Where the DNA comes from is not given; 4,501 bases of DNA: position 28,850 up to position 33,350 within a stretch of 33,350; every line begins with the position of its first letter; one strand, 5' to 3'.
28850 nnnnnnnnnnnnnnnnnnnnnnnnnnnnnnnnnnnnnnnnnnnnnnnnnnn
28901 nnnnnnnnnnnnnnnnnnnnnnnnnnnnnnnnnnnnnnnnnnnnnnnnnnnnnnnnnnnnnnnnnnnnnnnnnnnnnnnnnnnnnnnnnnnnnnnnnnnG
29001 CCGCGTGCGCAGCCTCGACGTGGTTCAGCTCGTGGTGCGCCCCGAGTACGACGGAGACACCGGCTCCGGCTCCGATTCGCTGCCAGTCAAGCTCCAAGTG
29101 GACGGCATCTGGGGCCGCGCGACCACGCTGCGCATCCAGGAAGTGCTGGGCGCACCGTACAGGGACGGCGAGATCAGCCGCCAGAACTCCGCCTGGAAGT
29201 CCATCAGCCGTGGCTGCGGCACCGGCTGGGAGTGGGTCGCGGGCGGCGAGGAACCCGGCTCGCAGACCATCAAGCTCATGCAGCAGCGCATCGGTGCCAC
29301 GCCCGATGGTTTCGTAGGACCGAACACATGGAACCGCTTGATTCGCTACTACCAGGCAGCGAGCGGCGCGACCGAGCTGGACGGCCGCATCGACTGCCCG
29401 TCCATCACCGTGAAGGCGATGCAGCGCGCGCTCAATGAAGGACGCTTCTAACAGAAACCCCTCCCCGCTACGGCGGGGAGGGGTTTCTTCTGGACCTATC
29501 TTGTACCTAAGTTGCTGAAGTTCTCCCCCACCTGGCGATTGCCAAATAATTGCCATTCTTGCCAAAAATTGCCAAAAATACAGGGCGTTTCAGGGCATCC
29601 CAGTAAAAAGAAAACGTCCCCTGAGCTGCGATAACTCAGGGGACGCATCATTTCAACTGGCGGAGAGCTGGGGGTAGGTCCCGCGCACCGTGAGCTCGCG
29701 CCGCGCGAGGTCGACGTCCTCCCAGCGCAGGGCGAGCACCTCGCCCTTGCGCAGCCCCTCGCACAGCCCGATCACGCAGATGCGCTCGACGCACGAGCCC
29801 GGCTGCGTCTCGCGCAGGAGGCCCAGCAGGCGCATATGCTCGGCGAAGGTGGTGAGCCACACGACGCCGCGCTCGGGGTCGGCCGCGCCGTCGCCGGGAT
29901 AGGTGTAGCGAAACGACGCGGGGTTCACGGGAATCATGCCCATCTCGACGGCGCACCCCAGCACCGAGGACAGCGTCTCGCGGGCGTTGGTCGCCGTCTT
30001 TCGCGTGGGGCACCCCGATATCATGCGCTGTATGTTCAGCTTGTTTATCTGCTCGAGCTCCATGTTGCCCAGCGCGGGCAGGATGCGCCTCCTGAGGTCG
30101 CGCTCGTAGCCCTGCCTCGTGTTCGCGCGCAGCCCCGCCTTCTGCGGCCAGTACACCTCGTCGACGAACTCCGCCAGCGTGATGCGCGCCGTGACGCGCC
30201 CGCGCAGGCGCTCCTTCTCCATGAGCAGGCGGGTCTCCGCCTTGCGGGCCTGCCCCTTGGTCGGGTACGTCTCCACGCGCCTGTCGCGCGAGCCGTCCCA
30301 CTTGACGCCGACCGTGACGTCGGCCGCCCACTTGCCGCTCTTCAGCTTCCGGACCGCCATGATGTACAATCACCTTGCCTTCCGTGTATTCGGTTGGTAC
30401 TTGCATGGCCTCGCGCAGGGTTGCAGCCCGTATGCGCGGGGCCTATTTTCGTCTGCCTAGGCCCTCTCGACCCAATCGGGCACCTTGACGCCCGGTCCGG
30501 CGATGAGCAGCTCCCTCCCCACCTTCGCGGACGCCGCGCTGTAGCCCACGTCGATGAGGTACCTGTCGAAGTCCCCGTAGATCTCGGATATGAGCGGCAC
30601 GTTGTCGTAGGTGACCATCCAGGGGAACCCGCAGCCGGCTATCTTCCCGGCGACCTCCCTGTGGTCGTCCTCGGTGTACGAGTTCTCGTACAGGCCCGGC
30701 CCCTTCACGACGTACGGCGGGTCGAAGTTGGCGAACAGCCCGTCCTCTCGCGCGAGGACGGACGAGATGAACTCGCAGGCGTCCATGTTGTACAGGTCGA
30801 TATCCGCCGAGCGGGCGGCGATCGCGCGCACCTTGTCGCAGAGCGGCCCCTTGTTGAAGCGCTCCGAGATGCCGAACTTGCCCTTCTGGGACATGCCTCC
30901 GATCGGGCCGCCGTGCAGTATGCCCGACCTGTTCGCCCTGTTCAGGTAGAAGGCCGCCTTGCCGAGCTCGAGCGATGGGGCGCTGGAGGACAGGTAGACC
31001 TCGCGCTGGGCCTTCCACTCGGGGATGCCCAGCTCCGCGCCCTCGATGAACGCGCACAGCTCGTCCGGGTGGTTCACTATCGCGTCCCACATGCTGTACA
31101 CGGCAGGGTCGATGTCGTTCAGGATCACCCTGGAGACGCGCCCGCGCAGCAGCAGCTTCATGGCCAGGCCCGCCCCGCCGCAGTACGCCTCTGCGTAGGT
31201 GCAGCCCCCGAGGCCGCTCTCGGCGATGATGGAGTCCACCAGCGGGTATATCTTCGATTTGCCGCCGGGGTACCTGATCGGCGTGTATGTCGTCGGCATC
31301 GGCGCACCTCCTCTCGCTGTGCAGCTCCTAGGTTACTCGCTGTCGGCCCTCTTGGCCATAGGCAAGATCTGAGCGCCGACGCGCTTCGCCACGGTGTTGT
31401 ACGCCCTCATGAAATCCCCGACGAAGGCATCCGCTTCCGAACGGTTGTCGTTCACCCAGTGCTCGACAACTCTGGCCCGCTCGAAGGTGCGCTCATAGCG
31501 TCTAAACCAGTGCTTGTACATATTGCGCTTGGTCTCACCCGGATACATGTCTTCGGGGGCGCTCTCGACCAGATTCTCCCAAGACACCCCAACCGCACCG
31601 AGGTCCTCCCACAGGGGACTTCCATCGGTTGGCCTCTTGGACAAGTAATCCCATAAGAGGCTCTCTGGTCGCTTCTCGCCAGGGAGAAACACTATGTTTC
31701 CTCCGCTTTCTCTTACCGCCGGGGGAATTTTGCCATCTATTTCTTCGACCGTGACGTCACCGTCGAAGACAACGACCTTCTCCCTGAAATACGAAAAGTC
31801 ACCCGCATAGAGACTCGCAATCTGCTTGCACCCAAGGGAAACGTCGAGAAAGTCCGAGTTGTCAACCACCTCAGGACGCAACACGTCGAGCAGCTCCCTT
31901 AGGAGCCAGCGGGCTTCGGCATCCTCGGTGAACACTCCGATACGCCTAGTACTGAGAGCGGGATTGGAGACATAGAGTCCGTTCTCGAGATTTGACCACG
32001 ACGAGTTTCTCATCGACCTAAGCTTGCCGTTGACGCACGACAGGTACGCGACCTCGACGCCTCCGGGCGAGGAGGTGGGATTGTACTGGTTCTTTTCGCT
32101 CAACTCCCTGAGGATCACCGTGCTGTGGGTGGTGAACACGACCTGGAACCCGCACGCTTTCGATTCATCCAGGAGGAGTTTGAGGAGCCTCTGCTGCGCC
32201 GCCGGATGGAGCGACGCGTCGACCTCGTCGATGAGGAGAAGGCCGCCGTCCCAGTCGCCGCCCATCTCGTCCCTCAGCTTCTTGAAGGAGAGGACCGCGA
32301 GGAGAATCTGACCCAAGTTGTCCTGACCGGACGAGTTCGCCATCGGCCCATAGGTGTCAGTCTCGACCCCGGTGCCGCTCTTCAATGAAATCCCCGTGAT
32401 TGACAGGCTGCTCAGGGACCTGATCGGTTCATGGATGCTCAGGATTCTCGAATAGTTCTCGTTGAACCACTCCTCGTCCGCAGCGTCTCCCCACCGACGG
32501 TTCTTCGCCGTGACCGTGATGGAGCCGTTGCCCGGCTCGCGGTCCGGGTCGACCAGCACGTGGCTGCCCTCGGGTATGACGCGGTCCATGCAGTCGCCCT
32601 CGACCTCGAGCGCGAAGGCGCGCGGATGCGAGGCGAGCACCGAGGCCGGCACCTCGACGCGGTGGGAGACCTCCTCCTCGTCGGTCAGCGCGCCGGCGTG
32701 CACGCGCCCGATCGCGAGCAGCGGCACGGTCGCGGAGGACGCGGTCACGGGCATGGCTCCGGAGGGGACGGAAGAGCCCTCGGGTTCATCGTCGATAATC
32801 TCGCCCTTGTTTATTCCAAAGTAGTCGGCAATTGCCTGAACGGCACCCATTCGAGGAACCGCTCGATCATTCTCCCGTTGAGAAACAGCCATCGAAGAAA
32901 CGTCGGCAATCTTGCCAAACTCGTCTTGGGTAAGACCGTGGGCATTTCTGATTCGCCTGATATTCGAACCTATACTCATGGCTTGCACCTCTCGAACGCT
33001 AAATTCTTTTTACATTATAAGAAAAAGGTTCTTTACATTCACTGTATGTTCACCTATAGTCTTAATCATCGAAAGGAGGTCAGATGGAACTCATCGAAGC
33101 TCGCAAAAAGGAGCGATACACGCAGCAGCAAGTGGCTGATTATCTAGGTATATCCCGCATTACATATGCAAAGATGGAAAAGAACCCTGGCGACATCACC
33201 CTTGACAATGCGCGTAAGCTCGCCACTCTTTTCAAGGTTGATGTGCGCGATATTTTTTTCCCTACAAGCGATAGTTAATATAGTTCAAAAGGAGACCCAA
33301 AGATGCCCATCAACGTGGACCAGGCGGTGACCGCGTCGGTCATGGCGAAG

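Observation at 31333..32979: Prophage repressor fused in one ORF to a half OLD-family ATPase and a Toprim nuclease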

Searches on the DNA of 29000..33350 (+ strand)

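Call 15: search_dna_similar(query=window:29000-33350:+, collection=phages, mode=near)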
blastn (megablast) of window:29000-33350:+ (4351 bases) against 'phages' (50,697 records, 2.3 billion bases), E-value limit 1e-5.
No match.
